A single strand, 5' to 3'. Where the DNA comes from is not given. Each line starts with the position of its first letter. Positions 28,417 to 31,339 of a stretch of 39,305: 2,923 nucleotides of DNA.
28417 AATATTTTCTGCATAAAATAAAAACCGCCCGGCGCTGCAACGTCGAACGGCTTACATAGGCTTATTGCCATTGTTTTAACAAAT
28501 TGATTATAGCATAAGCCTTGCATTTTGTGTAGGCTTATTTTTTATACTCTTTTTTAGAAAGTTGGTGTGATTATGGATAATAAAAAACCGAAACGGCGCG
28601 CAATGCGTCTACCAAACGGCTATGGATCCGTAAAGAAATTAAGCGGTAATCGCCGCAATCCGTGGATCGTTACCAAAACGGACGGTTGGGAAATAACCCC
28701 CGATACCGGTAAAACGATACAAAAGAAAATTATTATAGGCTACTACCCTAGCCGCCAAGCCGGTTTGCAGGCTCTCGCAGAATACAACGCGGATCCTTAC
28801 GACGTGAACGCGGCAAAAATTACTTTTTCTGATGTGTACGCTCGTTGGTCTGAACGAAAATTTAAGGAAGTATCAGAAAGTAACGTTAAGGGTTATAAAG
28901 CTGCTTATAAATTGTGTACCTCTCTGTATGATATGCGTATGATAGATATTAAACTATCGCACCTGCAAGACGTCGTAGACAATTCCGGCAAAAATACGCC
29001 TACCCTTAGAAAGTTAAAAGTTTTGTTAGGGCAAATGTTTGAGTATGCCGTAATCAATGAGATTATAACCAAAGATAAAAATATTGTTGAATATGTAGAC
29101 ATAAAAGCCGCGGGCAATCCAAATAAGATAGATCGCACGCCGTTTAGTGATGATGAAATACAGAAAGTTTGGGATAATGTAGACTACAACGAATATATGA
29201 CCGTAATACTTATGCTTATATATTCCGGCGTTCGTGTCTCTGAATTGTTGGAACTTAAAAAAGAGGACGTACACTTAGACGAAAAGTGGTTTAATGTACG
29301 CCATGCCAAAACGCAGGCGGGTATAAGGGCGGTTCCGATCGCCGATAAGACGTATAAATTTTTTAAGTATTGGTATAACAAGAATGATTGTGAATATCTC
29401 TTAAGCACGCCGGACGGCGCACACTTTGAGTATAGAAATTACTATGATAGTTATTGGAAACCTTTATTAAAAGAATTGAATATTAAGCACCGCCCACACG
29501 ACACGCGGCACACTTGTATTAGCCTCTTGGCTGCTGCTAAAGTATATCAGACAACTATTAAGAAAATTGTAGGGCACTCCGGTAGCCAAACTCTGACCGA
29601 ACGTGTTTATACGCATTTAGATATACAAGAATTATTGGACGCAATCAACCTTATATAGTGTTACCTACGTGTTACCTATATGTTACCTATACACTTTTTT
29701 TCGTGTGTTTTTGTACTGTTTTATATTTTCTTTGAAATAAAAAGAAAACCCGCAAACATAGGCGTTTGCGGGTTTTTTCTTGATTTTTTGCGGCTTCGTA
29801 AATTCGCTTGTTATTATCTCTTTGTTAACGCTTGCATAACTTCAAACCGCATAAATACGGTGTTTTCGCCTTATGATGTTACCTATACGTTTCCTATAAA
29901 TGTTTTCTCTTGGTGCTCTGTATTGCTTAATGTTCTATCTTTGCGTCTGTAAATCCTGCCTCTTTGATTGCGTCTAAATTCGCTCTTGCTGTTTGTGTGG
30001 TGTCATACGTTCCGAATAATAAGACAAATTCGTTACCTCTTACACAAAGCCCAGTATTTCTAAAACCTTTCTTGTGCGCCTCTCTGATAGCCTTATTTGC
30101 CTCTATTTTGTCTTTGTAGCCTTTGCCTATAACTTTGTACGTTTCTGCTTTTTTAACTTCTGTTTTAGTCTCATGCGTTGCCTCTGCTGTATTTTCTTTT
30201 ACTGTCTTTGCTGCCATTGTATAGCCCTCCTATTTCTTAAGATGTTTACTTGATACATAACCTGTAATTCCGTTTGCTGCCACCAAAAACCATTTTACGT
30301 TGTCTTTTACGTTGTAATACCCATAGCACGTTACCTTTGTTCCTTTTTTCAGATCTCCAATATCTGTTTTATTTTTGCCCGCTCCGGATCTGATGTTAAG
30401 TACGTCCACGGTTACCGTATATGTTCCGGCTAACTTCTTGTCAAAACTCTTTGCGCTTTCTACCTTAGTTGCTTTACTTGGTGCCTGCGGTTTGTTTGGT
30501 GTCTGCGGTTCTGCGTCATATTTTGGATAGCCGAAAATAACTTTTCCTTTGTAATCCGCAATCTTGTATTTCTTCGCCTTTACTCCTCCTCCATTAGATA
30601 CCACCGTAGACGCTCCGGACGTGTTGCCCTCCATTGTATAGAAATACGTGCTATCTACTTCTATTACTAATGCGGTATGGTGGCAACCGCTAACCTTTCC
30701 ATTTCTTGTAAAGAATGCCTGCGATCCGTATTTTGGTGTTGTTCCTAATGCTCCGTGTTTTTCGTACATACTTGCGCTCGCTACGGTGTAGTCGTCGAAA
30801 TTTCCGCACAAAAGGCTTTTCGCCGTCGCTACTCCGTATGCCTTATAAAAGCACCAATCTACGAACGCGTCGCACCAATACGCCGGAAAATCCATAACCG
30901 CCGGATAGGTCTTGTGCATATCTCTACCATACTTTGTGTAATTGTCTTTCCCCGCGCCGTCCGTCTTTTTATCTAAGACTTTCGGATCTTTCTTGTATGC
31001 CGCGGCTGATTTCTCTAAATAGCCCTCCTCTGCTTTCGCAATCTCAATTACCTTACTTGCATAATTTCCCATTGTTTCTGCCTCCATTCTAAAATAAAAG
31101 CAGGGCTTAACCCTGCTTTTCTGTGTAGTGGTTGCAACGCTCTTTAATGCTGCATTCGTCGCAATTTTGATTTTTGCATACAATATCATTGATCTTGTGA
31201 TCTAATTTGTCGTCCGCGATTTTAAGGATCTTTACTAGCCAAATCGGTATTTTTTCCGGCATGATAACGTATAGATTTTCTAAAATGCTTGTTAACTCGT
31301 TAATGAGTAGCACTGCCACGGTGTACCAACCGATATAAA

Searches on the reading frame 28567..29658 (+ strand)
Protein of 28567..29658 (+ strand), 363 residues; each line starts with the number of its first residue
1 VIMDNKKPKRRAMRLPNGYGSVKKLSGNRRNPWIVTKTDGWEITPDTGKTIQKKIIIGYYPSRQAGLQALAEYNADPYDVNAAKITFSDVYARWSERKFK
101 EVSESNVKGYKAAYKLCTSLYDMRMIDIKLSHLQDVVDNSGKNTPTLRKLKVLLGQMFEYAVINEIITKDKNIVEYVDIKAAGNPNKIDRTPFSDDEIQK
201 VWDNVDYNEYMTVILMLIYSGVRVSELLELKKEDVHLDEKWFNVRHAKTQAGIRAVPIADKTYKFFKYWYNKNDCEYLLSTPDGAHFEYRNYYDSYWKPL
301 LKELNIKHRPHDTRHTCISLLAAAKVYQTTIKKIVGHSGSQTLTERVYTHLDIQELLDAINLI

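Call 35: search_protein_families(library=pfam, proteins=[window:28567-29658:+], max_evalue=0.001)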
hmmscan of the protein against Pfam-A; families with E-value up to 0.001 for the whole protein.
window:28567-29658:+ (363 aa): 3 families
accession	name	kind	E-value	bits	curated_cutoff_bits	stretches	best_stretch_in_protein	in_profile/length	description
PF00589.27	Phage_integrase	-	1.8e-20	73.9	27.1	1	196-353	6-170/172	Phage integrase family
PF14659.12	Phage_int_SAM_3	-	0.00049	20.7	22.6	0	86-138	1-55/58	Phage integrase, N-terminal SAM-like domain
PF22022.2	Phage_int_M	-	0.00084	20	27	0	87-170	1-88/96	Phage integrase central domain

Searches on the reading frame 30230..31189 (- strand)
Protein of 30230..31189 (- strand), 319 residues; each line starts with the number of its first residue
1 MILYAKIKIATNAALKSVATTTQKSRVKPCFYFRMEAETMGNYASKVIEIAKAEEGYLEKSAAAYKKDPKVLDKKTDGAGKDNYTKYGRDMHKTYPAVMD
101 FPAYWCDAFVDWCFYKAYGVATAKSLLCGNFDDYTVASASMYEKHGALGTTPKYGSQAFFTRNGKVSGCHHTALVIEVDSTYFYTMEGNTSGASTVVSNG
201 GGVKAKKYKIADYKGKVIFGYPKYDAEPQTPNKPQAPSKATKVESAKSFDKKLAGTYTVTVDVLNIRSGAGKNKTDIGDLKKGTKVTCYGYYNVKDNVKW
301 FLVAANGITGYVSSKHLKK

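Call 35: search_protein_families(library=pfam, proteins=[window:30230-31189:-], max_evalue=0.001)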
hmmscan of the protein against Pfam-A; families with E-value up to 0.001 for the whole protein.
window:30230-31189:- (319 aa): 2 families
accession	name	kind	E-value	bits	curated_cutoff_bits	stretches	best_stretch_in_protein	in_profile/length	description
PF08239.17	SH3_3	-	4.9e-10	39.9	27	1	262-318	1-54/54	Bacterial SH3 domain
PF05257.22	CHAP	-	8.2e-09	36.3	26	1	103-189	6-81/81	CHAP domain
